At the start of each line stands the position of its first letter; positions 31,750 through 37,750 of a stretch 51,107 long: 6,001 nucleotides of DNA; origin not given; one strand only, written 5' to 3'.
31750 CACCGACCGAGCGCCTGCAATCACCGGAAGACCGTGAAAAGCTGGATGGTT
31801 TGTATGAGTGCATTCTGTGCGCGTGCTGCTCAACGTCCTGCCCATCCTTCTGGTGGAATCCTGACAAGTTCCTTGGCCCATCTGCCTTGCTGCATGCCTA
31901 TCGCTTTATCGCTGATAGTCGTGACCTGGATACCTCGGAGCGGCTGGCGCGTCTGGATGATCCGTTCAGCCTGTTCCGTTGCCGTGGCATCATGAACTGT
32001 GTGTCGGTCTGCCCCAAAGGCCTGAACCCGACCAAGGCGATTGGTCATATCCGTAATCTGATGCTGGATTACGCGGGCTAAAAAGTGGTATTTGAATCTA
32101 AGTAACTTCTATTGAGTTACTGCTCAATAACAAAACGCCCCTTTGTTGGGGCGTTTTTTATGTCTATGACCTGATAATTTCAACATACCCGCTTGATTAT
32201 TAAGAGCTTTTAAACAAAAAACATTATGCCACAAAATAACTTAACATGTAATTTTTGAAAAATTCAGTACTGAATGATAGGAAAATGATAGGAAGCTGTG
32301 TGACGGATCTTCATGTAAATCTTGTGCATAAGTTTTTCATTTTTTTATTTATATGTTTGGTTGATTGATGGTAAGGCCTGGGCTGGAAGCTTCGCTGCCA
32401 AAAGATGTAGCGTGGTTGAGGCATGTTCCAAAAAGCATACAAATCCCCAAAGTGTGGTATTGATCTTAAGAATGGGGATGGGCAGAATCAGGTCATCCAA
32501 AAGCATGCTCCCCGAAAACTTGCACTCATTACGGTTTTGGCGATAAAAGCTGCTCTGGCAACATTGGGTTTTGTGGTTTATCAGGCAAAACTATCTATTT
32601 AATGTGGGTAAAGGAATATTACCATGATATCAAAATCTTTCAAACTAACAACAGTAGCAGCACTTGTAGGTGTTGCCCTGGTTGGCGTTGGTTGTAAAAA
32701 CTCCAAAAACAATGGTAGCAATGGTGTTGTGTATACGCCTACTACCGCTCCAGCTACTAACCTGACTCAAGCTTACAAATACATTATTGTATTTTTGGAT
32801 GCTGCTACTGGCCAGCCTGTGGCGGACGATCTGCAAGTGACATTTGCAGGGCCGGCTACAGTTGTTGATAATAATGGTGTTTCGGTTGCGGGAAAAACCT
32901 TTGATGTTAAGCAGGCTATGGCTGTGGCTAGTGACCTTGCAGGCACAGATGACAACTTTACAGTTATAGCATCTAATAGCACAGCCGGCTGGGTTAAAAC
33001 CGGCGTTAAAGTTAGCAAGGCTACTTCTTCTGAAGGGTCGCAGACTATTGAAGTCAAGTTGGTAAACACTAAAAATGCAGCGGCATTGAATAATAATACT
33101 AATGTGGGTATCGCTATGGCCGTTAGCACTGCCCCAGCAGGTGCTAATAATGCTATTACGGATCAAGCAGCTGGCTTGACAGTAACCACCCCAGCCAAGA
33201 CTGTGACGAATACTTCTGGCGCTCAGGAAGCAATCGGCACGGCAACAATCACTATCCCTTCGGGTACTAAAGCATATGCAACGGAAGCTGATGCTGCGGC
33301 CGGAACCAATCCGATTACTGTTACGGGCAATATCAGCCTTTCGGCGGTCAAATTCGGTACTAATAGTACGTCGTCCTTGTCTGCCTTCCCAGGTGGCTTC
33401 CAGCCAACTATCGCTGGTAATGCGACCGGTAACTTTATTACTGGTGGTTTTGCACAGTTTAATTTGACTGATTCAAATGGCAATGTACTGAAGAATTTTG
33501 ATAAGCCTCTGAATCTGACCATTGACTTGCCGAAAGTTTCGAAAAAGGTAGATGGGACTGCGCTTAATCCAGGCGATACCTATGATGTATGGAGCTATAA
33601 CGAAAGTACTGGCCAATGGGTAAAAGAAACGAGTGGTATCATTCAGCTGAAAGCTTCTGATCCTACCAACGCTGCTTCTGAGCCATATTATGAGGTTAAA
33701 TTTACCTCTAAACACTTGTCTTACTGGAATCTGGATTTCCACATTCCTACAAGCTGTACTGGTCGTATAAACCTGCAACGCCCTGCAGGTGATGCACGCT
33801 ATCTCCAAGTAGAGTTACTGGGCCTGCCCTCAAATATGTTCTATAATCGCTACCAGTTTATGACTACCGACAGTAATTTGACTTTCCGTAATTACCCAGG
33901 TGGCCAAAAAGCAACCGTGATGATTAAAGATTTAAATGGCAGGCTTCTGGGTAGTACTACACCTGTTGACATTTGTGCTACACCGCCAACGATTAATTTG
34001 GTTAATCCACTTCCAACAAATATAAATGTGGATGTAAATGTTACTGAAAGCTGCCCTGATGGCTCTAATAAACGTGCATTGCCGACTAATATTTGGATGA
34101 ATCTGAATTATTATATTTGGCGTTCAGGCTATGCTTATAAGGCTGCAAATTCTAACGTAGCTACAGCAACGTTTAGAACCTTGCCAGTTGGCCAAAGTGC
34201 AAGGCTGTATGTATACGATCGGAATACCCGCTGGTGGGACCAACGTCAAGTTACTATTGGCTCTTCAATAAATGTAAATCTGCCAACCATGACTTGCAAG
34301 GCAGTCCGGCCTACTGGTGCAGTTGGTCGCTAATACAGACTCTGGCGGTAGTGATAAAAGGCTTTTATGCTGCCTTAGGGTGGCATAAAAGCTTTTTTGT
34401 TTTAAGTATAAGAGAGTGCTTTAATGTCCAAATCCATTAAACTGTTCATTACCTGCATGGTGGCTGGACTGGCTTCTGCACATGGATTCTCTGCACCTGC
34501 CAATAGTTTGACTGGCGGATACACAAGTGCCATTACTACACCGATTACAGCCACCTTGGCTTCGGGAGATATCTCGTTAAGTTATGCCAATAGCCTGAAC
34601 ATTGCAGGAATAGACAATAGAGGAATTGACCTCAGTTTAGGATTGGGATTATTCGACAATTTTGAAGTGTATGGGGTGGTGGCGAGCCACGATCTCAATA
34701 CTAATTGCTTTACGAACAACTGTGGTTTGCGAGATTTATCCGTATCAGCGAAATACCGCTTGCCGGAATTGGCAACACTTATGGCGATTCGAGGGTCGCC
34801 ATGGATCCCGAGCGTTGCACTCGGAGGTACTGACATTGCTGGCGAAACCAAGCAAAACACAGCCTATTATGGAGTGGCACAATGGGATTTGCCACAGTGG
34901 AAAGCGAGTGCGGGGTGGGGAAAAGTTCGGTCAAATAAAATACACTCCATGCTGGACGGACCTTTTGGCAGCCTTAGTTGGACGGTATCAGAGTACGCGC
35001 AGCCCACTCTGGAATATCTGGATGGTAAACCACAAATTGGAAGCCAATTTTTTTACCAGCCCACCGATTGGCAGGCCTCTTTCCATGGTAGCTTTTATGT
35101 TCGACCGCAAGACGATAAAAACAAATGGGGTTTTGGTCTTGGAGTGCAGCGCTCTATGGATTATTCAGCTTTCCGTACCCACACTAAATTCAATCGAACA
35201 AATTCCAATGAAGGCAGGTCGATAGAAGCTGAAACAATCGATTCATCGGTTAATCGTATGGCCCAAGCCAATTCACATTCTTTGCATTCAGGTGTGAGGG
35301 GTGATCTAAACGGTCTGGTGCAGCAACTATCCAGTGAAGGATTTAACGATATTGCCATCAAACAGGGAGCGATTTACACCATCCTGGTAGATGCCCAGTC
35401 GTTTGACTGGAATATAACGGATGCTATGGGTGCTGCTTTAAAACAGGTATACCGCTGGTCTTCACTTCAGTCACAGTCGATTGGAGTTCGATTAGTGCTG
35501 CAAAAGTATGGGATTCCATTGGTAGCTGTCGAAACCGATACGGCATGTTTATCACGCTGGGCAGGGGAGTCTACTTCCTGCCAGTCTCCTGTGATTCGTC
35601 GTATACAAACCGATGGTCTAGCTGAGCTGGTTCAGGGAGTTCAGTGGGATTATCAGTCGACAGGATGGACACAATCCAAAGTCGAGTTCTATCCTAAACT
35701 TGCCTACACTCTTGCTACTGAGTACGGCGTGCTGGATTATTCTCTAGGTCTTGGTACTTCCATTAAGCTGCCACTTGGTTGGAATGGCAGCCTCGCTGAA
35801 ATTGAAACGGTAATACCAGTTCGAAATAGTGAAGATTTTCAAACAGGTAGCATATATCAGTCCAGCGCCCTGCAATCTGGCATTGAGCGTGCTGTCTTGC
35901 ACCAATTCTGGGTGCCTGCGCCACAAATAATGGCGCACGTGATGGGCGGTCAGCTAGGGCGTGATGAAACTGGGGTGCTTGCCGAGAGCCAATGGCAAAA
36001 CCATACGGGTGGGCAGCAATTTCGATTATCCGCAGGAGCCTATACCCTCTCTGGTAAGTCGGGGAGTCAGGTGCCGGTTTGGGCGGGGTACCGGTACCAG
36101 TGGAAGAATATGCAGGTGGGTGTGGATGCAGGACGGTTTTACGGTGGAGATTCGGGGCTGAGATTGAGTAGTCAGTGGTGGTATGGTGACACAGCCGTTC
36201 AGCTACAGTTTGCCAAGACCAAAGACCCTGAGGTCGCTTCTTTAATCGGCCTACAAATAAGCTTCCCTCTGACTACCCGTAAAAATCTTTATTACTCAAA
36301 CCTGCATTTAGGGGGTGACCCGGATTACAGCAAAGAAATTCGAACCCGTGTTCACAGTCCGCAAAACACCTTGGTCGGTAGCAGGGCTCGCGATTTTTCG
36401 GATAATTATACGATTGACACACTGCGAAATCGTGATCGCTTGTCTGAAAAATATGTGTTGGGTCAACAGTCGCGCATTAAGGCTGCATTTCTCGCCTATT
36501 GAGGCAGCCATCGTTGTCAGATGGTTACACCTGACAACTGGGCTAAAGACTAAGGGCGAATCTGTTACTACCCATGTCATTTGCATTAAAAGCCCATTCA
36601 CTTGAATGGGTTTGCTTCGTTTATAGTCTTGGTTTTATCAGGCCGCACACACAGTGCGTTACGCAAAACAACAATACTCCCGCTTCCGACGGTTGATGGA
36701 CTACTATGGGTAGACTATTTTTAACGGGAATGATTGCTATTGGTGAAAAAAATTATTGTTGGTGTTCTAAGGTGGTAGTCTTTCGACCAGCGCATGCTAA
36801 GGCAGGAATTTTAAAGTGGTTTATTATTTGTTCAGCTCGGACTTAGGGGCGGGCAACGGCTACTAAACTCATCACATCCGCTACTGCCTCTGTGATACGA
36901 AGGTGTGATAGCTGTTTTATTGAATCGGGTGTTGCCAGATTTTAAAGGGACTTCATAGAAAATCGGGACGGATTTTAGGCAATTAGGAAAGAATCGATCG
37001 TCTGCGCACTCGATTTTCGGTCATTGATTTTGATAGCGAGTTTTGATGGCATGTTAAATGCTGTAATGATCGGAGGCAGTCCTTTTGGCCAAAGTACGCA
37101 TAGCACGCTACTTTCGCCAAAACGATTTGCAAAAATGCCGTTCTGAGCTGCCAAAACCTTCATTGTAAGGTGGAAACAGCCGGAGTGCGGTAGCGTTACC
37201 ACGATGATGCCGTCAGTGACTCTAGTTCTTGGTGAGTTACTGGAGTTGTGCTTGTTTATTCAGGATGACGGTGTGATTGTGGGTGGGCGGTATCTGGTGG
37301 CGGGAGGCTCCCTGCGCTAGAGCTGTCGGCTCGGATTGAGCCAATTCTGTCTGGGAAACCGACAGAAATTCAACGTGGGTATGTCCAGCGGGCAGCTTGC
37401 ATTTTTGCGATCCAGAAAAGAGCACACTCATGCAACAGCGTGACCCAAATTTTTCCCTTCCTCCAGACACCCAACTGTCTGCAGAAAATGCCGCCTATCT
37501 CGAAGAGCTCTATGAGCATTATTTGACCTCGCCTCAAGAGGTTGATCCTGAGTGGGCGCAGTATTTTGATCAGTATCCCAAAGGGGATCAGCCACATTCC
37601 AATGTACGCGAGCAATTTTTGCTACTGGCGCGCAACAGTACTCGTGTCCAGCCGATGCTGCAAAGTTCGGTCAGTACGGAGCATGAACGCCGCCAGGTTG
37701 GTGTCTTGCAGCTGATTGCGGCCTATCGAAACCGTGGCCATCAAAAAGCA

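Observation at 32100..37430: Lower-GC two-gene islet splitting sdhCDAB from sucAB-lpd-sucCD: novel lipoprotein + stand-alone YjbH-family outer-membrane protein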

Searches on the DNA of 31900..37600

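Call 73: search_rna_families(source=window, start=31900, end=37600, threshold=evalue, max_evalue=1)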
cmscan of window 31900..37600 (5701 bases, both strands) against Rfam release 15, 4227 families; matches with E-value up to 1: 2.
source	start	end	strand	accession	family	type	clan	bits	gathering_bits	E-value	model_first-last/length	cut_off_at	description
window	32127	32255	-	RF01859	Phe_leader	Cis-reg; leader;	-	29.6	55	0.064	1-125/125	no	Phenylalanine leader peptide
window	32080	32190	-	RF01770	rimP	Cis-reg; leader;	-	25.8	47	0.55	1-102/102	no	Gammaprotebacteria rimP leader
